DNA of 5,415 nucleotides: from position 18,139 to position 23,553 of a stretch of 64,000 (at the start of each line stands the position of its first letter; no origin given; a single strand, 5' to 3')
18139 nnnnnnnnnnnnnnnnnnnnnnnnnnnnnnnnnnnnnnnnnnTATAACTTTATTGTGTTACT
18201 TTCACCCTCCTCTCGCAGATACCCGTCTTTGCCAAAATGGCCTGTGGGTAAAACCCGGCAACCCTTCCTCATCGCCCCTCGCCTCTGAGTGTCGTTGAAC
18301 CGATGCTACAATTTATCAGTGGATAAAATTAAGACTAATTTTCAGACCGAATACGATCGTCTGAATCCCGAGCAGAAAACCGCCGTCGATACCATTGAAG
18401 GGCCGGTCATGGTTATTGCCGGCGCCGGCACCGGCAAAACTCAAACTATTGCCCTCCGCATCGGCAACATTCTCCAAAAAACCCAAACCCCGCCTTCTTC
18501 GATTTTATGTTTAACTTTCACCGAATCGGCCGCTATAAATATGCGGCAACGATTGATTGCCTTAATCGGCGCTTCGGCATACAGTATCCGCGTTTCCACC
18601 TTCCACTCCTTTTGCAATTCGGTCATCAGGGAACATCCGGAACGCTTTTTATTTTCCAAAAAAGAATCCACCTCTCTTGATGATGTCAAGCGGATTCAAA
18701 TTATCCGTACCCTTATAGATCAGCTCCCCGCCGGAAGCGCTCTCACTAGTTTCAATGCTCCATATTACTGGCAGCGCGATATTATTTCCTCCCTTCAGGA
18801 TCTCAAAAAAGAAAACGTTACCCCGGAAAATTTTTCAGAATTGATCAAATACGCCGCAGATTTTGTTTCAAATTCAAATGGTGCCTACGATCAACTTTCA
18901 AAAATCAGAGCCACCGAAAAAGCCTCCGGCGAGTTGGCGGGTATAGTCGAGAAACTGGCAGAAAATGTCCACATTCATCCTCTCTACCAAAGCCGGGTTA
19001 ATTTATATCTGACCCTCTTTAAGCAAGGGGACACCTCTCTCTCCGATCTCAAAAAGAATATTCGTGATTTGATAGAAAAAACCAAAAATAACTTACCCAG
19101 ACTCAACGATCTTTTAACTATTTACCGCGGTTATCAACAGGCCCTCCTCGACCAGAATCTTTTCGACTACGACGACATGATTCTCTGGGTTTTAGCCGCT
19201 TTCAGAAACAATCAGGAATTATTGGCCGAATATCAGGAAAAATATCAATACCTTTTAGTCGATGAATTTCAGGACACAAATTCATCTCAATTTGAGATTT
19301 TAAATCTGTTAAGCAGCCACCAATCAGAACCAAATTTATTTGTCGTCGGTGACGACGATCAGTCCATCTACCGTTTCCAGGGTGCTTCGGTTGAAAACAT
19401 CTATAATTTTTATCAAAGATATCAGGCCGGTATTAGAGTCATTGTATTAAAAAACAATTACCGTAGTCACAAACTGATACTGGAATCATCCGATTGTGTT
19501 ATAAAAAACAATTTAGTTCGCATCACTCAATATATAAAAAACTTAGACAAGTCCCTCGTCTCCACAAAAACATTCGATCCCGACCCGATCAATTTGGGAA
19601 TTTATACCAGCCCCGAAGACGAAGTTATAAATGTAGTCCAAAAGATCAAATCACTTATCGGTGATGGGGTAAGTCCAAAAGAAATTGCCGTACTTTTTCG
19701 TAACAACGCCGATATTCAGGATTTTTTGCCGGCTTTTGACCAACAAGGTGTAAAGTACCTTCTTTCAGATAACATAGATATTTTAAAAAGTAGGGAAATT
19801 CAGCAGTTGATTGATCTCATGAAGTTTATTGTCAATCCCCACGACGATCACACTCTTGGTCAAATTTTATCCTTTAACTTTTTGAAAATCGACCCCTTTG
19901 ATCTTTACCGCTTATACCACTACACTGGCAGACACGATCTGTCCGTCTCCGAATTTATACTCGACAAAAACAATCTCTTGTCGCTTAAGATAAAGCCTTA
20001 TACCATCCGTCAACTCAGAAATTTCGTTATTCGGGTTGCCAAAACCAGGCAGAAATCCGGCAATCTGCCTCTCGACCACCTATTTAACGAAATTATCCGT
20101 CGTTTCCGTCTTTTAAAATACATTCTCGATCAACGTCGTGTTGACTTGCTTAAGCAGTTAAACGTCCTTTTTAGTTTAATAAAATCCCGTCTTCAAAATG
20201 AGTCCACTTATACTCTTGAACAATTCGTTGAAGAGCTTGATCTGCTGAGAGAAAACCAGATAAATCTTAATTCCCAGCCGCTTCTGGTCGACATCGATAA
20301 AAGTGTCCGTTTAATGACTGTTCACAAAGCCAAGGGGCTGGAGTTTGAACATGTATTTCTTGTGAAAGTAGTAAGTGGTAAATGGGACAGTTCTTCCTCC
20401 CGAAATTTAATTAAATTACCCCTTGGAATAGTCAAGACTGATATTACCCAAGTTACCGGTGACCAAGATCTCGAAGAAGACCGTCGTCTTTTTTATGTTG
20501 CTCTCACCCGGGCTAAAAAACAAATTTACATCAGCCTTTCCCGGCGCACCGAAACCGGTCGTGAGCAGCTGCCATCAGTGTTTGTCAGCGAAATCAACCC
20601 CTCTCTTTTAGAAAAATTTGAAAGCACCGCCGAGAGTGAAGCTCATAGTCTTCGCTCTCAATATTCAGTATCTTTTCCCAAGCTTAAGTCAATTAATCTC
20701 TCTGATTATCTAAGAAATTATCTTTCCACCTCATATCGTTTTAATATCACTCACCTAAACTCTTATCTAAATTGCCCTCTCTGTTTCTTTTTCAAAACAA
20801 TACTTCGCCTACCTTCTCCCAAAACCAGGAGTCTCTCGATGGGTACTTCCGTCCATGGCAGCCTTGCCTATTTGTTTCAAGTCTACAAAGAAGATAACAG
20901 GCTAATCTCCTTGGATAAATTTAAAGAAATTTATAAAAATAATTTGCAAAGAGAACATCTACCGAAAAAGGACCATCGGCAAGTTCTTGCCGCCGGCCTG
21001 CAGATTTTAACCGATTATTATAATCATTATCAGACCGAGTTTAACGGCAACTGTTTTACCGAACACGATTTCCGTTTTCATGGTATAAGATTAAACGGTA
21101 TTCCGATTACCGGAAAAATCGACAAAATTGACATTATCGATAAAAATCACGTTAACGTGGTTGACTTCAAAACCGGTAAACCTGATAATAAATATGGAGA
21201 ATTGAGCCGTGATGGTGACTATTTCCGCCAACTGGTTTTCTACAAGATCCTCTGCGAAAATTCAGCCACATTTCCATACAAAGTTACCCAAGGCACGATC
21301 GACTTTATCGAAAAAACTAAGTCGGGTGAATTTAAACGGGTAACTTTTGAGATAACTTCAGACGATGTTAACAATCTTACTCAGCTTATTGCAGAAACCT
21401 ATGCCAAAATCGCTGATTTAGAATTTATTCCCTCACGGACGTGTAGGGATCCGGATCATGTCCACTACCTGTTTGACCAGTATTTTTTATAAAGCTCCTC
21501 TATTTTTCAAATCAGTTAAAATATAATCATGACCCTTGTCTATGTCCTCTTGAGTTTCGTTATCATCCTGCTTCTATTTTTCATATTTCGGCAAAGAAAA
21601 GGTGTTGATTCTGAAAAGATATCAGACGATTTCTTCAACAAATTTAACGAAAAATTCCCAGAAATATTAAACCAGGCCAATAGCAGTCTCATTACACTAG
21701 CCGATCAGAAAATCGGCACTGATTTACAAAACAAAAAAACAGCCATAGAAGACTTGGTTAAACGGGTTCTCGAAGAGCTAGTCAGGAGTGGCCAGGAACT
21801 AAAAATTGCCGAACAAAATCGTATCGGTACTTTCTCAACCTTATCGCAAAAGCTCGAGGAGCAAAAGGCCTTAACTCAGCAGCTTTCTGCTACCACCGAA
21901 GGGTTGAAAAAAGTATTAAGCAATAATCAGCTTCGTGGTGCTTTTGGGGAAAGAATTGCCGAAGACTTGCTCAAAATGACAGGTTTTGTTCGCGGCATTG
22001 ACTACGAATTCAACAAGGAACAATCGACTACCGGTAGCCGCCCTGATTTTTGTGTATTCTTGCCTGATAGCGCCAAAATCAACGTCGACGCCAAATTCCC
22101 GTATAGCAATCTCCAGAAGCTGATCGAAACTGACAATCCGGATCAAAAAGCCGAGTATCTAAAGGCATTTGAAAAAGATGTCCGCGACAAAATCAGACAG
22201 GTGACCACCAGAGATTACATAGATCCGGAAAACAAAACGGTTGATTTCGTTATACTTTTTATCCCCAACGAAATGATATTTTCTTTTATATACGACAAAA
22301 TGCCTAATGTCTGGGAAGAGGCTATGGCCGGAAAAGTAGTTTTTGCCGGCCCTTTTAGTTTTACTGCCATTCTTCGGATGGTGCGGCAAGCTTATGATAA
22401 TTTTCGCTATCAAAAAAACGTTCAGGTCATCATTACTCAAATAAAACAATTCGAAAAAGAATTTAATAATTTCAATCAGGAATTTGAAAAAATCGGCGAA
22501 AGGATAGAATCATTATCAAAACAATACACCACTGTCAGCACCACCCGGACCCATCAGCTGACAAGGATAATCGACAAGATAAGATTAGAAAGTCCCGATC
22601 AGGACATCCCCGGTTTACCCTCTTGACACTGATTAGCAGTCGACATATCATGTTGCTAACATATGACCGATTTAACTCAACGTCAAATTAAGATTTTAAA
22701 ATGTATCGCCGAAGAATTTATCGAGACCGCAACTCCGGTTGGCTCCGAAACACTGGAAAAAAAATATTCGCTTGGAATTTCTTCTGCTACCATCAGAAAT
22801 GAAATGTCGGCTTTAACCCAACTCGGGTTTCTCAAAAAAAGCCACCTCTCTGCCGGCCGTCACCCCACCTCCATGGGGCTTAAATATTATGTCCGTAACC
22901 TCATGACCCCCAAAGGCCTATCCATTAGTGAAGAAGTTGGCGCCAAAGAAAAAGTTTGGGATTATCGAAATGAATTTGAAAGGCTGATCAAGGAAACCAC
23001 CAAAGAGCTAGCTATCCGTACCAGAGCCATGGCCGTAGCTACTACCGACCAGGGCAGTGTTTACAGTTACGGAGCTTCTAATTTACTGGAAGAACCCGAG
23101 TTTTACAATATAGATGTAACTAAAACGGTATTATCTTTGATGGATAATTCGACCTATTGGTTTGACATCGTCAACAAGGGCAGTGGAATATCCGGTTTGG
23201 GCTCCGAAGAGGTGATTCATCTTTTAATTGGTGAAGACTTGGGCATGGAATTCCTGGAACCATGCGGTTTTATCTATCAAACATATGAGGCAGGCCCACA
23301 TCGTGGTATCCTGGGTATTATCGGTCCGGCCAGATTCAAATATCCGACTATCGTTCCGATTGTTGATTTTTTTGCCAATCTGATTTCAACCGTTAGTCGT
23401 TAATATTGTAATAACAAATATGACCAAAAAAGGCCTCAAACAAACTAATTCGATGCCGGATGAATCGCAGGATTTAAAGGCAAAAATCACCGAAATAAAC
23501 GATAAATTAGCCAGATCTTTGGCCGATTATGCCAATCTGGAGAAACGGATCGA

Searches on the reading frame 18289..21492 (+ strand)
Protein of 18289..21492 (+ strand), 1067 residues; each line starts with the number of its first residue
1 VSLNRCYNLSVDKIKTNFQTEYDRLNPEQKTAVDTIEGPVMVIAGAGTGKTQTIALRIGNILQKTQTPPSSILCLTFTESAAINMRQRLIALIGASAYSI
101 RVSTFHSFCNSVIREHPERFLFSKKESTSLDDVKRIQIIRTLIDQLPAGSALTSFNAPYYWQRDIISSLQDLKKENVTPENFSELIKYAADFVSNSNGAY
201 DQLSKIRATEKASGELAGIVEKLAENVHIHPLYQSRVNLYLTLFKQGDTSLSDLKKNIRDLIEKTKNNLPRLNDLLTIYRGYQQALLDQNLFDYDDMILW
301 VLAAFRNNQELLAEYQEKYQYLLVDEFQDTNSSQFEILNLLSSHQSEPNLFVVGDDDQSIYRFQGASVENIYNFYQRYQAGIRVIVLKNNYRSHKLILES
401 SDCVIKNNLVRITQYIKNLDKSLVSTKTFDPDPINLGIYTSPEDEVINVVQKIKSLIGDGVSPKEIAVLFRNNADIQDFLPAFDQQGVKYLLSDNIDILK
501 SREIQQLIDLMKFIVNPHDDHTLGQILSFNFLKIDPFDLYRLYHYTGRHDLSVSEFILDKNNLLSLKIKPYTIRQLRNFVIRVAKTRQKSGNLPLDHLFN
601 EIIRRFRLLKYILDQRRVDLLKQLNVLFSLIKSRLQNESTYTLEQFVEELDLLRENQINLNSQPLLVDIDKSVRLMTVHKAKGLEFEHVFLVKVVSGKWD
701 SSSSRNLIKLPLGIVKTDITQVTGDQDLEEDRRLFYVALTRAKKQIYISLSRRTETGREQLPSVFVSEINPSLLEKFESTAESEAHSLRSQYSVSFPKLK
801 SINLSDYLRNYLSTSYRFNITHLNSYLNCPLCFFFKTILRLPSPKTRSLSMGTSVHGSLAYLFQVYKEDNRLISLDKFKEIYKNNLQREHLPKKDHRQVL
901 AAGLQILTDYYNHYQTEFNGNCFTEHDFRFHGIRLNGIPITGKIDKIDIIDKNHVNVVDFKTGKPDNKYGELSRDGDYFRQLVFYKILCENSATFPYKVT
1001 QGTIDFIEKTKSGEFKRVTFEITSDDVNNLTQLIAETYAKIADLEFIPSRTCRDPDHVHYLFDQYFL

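Call 8: search_protein_families(library=pfam, proteins=[window:18289-21492:+], max_evalue=0.001)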
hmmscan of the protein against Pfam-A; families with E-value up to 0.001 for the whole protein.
window:18289-21492:+ (1067 aa): 8 families
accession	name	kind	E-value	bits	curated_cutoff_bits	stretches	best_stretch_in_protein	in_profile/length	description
PF00580.27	UvrD-helicase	-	1.7e-69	235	23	1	25-379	1-271/271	UvrD/REP helicase N-terminal domain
PF13361.12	UvrD_C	-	3.8e-48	165.1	25.6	1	385-752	1-349/350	UvrD-like helicase C-terminal domain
PF12705.13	PDDEXK_1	-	5.7e-23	82.6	22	1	818-1053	2-238/247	PD-(D/E)XK nuclease superfamily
PF13245.12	AAA_19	-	1.6e-20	74.1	25.1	1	29-363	1-133/134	AAA domain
PF13538.12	UvrD_C_2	-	4.9e-13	49.2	27.4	2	673-707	2-37/52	UvrD-like helicase C-terminal domain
PF01443.25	Viral_helicase1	-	2.2e-07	31.3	21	0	727-748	202-226/228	Viral superfamily 1 RNA helicase core domain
PF13604.12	AAA_30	-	3.1e-05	24.2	27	0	25-88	2-65/191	AAA domain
PF13087.12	AAA_12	-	7.1e-05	22.9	27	0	650-748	122-190/195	AAA domain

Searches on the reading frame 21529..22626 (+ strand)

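Call 8: search_protein_families(library=pfam, proteins=[window:21529-22626:+], max_evalue=0.001)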
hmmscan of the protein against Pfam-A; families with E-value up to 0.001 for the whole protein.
window:21529-22626:+ (365 aa): 1 family
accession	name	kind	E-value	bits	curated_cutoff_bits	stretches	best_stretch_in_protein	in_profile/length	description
PF02646.22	RmuC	-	5.3e-66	223.1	26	1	72-352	2-282/291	RmuC family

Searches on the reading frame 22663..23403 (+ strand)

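Call 8: search_protein_families(library=pfam, proteins=[window:22663-23403:+], max_evalue=0.001)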
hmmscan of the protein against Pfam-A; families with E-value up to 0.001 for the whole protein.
window:22663-23403:+ (246 aa): 1 family
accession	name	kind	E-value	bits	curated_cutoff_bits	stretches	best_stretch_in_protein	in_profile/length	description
PF01628.27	HrcA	-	2.2e-16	60.9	22.2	1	104-231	104-215/215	HrcA protein C terminal domain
